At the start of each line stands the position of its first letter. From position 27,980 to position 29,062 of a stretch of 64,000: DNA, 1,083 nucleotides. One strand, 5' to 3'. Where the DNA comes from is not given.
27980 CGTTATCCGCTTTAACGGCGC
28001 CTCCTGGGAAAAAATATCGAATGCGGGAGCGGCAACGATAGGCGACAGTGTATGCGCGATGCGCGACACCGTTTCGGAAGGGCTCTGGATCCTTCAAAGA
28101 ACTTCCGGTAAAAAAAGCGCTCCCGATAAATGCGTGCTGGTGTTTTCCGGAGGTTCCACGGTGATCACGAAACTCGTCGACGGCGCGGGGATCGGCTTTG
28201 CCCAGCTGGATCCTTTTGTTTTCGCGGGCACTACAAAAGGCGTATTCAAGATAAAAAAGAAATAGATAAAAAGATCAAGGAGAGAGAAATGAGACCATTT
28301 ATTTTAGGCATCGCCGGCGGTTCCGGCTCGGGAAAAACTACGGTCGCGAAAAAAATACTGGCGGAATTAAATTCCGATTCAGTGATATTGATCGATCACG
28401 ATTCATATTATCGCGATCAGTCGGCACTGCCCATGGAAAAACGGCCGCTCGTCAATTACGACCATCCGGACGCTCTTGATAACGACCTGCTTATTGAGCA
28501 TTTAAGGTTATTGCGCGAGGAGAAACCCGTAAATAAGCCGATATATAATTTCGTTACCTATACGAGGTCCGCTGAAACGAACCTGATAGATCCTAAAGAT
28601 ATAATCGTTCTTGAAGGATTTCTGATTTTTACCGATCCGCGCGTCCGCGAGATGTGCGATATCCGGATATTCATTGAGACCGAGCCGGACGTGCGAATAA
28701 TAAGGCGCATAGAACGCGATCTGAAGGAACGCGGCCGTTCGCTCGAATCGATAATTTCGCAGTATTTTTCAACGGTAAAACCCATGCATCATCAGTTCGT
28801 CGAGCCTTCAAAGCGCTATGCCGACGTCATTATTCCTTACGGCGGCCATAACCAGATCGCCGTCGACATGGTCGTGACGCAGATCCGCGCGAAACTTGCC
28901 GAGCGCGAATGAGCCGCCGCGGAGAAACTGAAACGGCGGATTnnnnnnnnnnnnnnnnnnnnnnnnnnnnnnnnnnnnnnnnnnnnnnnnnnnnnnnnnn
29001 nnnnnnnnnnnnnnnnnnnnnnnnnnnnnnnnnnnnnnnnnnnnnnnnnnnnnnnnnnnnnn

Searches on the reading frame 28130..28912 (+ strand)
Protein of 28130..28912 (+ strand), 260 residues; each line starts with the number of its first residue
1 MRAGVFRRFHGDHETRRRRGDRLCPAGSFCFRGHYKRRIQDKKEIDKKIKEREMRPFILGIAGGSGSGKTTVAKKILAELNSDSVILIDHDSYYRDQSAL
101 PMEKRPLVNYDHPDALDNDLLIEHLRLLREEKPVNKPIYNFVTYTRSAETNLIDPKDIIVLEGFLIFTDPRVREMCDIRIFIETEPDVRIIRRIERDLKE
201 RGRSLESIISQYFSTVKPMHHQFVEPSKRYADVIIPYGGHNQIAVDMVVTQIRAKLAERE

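Call 7: search_protein_families(library=pfam, proteins=[window:28130-28912:+], max_evalue=0.001)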
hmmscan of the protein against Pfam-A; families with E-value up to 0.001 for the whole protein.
window:28130-28912:+ (260 aa): 8 families
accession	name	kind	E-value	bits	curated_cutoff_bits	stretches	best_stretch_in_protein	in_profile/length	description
PF00485.24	PRK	-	3.2e-44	151.5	22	1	58-243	1-195/196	Phosphoribulokinase / Uridine kinase family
PF06414.18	Zeta_toxin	-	8.8e-08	32.3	22.3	1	46-93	7-54/199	Zeta toxin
PF01121.26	CoaE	-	3.8e-05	23.9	27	1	58-211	2-158/180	Dephospho-CoA kinase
PF13238.12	AAA_18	-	4.5e-05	24.3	29.4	1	60-201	2-116/128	AAA domain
PF01935.23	DUF87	-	0.00012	22.7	23.2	1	59-105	26-69/220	Helicase HerA, central domain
PF02224.24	Cytidylate_kin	-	0.00016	21.9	26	0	61-97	3-36/211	Cytidylate kinase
PF03205.20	MobB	-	0.00074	19.9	26.6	0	58-83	1-26/133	Molybdopterin guanine dinucleotide synthesis protein B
PF13207.12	AAA_17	-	0.00096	19.9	27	0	63-82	2-21/136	AAA domain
